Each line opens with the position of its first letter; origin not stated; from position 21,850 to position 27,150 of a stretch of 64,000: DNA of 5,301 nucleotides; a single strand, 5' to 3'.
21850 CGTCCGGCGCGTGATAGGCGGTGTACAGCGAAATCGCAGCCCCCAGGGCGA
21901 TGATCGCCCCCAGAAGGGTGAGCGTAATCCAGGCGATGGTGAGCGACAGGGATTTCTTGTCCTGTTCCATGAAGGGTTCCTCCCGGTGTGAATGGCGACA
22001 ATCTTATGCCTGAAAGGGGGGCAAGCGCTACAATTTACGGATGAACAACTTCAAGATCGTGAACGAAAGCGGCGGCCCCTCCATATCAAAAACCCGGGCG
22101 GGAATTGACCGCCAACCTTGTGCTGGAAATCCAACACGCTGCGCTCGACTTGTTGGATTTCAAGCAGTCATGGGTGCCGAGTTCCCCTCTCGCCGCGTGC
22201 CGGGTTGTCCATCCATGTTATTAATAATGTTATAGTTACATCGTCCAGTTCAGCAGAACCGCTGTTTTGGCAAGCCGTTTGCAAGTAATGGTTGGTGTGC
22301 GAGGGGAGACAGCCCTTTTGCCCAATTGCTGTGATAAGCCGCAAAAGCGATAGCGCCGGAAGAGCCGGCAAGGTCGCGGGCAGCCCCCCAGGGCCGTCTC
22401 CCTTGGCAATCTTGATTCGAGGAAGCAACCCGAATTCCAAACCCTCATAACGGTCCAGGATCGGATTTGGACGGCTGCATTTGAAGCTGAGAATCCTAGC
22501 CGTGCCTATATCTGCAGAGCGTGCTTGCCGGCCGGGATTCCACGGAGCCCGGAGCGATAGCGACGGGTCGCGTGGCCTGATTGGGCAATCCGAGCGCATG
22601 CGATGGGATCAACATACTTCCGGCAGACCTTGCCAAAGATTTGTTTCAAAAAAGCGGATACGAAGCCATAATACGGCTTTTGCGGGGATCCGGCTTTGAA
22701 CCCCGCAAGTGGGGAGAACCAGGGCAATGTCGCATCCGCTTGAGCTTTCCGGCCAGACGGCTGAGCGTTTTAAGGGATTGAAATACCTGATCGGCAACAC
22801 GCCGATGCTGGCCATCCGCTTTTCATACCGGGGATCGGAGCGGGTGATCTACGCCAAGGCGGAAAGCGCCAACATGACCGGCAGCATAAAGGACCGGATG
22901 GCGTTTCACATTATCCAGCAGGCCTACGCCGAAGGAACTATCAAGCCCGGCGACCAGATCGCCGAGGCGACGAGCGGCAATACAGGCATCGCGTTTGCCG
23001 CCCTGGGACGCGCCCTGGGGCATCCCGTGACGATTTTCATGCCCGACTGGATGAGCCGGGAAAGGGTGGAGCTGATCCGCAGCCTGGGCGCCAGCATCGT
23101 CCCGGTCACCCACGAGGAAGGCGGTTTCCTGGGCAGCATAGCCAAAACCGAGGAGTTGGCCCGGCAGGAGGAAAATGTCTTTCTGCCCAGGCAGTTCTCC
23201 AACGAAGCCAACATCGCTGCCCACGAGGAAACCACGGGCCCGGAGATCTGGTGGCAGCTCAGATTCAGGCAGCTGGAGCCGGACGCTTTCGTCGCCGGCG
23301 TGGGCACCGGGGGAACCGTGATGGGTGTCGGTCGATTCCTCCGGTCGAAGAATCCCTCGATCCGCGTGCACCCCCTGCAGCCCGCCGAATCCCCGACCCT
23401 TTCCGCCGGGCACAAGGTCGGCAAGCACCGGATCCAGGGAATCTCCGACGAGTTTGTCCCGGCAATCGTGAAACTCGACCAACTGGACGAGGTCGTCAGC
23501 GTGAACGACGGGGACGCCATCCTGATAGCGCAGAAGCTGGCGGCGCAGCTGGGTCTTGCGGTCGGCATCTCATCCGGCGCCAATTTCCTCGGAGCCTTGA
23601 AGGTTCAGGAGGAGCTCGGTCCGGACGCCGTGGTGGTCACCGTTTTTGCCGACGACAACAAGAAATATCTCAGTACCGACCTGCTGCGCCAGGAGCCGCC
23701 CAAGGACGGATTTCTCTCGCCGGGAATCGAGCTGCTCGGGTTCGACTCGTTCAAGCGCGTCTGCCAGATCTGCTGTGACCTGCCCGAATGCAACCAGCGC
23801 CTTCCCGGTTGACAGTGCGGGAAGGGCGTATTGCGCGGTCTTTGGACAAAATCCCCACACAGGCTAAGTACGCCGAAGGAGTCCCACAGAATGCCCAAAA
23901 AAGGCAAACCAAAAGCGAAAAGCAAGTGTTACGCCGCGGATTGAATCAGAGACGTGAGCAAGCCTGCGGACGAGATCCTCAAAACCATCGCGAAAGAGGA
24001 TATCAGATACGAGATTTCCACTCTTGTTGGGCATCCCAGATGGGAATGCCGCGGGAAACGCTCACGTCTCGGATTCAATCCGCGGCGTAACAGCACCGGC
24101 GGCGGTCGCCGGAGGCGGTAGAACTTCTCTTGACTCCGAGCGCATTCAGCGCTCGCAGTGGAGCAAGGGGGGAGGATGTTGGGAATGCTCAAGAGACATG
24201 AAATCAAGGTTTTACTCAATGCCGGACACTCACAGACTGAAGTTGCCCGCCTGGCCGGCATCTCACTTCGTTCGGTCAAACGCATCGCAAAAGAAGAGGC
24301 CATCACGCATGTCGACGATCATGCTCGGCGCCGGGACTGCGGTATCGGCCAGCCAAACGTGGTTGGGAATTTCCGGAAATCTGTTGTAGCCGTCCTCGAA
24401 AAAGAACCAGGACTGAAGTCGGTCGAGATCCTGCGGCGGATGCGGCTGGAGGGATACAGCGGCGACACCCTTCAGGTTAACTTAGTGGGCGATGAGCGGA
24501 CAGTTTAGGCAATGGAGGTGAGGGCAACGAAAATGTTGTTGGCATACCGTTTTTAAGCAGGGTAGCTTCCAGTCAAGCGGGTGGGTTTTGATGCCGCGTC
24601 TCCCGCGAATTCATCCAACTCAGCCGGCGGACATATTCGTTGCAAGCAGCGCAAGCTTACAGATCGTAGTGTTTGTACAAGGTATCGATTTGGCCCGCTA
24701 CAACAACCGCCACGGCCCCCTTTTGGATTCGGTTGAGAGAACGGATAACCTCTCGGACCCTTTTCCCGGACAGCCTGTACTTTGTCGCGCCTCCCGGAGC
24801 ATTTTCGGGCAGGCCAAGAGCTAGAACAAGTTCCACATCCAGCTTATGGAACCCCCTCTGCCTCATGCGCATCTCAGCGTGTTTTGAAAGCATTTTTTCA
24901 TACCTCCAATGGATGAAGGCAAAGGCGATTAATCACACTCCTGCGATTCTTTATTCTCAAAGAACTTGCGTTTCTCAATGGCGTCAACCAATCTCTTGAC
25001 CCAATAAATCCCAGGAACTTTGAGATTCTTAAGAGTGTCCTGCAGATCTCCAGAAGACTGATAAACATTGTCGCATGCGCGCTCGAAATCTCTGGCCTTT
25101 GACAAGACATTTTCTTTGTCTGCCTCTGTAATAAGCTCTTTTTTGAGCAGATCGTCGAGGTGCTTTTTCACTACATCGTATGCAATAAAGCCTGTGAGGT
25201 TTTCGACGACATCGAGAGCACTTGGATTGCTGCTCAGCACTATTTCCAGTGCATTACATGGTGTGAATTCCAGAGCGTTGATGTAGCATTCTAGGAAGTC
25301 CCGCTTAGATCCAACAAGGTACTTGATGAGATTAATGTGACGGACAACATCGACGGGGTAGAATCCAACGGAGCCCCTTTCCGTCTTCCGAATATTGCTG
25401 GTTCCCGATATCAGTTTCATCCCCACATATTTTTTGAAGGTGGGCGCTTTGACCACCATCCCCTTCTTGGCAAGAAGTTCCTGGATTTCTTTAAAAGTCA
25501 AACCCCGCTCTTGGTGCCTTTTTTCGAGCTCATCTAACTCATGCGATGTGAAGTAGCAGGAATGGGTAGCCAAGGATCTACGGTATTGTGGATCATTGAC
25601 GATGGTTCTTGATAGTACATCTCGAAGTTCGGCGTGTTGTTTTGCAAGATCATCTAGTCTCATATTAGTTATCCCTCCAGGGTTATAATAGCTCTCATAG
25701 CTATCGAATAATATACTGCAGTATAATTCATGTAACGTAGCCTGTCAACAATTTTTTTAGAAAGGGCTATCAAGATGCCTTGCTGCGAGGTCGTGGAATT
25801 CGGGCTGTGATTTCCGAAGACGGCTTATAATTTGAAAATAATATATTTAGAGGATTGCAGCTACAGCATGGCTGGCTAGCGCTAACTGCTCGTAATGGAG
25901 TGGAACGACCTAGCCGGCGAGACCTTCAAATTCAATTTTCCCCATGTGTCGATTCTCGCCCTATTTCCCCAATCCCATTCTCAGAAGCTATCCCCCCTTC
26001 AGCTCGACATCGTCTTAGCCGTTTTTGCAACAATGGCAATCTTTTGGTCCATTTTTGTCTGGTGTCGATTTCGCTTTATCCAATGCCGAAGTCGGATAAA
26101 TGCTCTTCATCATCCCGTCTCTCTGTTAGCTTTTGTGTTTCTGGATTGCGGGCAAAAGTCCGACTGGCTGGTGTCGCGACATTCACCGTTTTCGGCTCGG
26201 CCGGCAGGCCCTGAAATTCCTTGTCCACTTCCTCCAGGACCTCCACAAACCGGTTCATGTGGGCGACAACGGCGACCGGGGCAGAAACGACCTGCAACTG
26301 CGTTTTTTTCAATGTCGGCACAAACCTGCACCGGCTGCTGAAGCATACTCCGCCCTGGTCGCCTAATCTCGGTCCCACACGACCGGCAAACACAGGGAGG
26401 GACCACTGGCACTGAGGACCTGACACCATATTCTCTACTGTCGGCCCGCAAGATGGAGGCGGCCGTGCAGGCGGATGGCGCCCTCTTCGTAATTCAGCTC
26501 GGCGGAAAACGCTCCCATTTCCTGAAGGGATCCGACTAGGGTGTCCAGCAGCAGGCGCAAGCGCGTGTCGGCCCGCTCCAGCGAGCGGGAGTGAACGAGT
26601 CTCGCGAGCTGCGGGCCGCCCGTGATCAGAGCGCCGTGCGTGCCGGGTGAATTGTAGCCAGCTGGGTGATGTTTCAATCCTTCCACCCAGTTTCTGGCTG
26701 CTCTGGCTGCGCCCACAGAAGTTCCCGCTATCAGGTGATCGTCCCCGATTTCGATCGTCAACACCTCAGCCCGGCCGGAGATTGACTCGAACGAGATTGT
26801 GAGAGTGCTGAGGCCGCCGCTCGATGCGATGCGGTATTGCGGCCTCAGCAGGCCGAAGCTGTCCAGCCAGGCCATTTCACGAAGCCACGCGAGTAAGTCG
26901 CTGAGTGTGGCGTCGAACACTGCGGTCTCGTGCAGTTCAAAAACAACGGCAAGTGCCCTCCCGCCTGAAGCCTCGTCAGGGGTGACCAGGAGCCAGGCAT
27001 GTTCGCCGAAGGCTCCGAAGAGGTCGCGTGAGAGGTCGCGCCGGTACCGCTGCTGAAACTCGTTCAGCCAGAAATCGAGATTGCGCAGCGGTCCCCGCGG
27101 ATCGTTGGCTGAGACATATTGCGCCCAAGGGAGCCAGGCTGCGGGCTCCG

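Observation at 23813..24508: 31-bp inverted-repeat element next to a truncated IS21 istA: a mobile-DNA scar marking the left edge of an AT-rich islet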

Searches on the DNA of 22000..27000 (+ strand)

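Call 5: search_rna_families(source=window, start=22000, end=27000, threshold=evalue, max_evalue=1)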
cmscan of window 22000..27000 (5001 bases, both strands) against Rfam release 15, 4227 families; matches with E-value up to 1: 1.
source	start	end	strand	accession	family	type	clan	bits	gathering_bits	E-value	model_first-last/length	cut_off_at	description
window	25267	25334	+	RF01622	ceN22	Gene; snRNA; snoRNA; CD-box;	-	22.6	45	0.46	1-76/76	no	Nematode snoRNA ceN22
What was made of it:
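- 23960..24059 (.): 100-nt interior of the element, non-coding. No Rfam match (call 5).
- Tried and rejected: Rfam at a permissive threshold over 22-27 kb gave only a chance snoRNA hit (call 5).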

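Call 44: search_dna_similar(query=window:23880-24520:+, collection=plasmids, mode=distant, max_evalue=0.01)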
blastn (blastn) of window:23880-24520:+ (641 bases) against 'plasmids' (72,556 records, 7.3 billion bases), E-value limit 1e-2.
No match.

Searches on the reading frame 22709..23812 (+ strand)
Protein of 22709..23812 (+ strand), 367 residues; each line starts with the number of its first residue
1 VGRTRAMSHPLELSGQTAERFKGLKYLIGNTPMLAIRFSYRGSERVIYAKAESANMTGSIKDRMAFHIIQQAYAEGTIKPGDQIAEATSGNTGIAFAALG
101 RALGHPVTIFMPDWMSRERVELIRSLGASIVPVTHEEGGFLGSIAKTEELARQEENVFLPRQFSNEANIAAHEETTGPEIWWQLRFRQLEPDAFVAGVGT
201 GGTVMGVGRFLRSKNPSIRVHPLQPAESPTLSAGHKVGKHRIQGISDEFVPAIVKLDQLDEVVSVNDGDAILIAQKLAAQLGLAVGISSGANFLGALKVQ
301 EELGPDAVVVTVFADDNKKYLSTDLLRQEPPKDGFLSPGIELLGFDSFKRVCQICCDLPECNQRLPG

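Call 6: search_protein_families(library=pfam, proteins=[window:22709-23812:+], max_evalue=0.1)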
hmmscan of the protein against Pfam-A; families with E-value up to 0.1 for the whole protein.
window:22709-23812:+ (367 aa): 1 family
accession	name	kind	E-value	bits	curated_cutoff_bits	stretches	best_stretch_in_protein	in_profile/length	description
PF00291.31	PALP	-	7.6e-72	242.6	35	1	26-315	3-295/295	Pyridoxal-phosphate dependent enzyme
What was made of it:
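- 22727..23812 (+): CysK/CysM-like PLP enzyme (361 aa). Native flanking gene on the left. Pfam PALP E 8e-72 (call 6).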

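Call 9: search_protein_families(library=ncbifam, proteins=[window:22709-23812:+], max_evalue=0.1)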
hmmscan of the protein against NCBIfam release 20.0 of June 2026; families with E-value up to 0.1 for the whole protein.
window:22709-23812:+ (367 aa): 43 families (the best 25 are shown)
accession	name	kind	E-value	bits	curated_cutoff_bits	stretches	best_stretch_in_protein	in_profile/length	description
TIGR01136.1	cysKM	subfamily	3.7e-94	315.4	344.15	1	26-325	3-298/299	cysteine synthase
TIGR01139.1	cysK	equivalog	8.2e-91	304.3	350.95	1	26-325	3-297/298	cysteine synthase A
NF007989.0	PRK10717.1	equivalog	6.2e-76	255.6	387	1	22-323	6-315/334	cysteine synthase A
TIGR01138.1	cysM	equivalog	9.2e-70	235.4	394.2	1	25-325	3-289/290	cysteine synthase B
NF008735.0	PRK11761.1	equivalog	5.2e-68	229.5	413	1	22-326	4-294/296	cysteine synthase CysM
TIGR01137.1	cysta_beta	equivalog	7.1e-63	212.8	510.25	1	27-325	8-310/457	cystathionine beta-synthase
TIGR03945.1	PLP_SbnA_fam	equivalog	9.6e-58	195.6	349.95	1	26-323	3-297/304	2,3-diaminopropionate biosynthesis protein SbnA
NF053679.1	CysteaSynCapA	equivalog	1.5e-48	165.3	600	1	22-322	8-316/329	cysteate synthase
NF052478.1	CystDsulMYC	equivalog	2.4e-27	96.2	600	1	46-323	38-323/354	L-cysteine desulfhydrase Cds1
NF005292.0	PRK06815.1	equivalog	1.1e-20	73.9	371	1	24-239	15-218/320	threonine/serine dehydratase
NF006094.0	PRK08246.1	subfamily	6.1e-19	68.5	331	1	25-239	18-214/310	serine/threonine dehydratase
NF006390.0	PRK08639.1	equivalog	1.2e-18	67.4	421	1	22-250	17-237/418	threonine ammonia-lyase IlvA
TIGR02079.1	THD1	equivalog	2.8e-15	56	440.55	1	22-250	8-229/410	threonine ammonia-lyase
NF004170.0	PRK05638.1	equivalog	7.6e-15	54.4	421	1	29-206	65-227/442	threonine synthase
TIGR01127.1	ilvA_1Cterm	equivalog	1.1e-13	51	378.75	1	47-241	17-199/380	threonine ammonia-lyase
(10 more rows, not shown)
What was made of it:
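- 22727..23812 (+): NCBIfam cysKM 315 bits (call 9).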

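Call 31: find_encoding_contigs(protein=window:22727-23812:+, flank=10000, max_places=10)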
Protein window:22727-23812:+ (361 aa): 1 contig read that carries it; 1 place shown.
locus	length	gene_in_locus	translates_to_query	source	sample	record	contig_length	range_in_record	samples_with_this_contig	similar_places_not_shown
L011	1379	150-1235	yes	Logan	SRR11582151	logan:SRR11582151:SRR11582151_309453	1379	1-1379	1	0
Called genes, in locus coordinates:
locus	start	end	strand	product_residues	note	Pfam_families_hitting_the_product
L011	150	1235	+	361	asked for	PF00291:PALP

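Call 37: find_related_loci(query=window:22727-23812:+, collection=genome_contigs, flank=10000)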
Query window:22727-23812:+ (361 aa) in genome_contigs; peptide patterns used: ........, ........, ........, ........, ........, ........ (x = any residue, [..] = any of these).
599 stretches matched a pattern (row limit reached: there are more); 557 encode a relative of the query (tblastn E <= 1e-3); the best 80 are kept; 80 distinct loci.
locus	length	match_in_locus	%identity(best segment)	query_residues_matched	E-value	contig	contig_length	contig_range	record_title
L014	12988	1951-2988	71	14-359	2e-180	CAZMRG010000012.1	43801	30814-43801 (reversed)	MAG TPA_asm: uncultured Ignavibacteriales bacterium isolate binchicken_co54_475 genome assembly, contig: NODE_1435_lengt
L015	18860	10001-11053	73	12-361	2e-178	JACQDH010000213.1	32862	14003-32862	MAG: Acidobacteria bacterium isolate NC_groundwater_989_Pr1_S-0.65um_64_10 Montesol18_Sp65_coassembly_scaffold_1340199,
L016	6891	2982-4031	71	10-359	4e-179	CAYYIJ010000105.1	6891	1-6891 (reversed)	MAG TPA_asm: uncultured Chlorobiaceae bacterium isolate SRP257756_co1_228 genome assembly, contig: NODE_10251_length_689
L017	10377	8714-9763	71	10-359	4e-178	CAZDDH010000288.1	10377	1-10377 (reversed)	MAG TPA_asm: uncultured Rickettsiales bacterium isolate SRP077602_co5_208 genome assembly, contig: NODE_27592_length_103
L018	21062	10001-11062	71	5-358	5e-178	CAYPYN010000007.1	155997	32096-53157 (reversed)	MAG TPA_asm: uncultured Bacteroidota bacterium isolate binchicken_co130_117 genome assembly, contig: NODE_190_length_155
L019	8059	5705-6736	73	6-349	1e-176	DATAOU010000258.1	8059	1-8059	MAG TPA_asm: Pyrinomonadaceae bacterium isolate SMAG_U7053 k141_2278905, whole genome shotgun sequence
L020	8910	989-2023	74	14-358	3e-176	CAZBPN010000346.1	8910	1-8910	MAG TPA_asm: uncultured Rickettsiales bacterium isolate binchicken_co141_42 genome assembly, contig: NODE_29392_length_8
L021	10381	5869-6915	70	7-355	8e-175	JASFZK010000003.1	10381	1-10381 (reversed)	MAG: Bacteroidota bacterium isolate MAY_MAG_00023 ALL_000000007132, whole genome shotgun sequence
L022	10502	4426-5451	74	10-351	5e-174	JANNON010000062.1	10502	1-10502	MAG: Blastocatellia bacterium isolate SOY_34_metabat_33 SOY_34_k141_215097, whole genome shotgun sequence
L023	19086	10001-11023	70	15-355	4e-174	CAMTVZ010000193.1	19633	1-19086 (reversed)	MAG: uncultured Ignavibacteriae bacterium isolate G04_MAG_00013 genome assembly, contig: G04_MAG_00013_000000000013, who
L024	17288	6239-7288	74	11-360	4e-172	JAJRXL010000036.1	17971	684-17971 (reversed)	MAG: Bacteroidetes bacterium isolate Dive96_bin3.154 k141_307452, whole genome shotgun sequence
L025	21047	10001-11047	69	13-361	9e-172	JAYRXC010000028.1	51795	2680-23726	MAG: Ignavibacteria bacterium isolate EBPR_ori4bin.22 k141_139343, whole genome shotgun sequence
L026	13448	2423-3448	73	10-351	1e-171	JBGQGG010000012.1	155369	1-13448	MAG: Pyrinomonadaceae bacterium isolate OBJ2_061818_090_33 k141_58723_length_155369_cov_31.1989, whole genome shotgun se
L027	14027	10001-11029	72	13-355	6e-171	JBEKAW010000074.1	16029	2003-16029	MAG: Candidatus Krumholzibacteriaceae bacterium isolate SPRUCE 121 SPRUCE_121_74, whole genome shotgun sequence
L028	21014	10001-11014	73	12-349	2e-170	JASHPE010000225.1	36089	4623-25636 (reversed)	MAG: Terriglobia bacterium isolate JOPF041 JOPF_AWAY_contig_637804, whole genome shotgun sequence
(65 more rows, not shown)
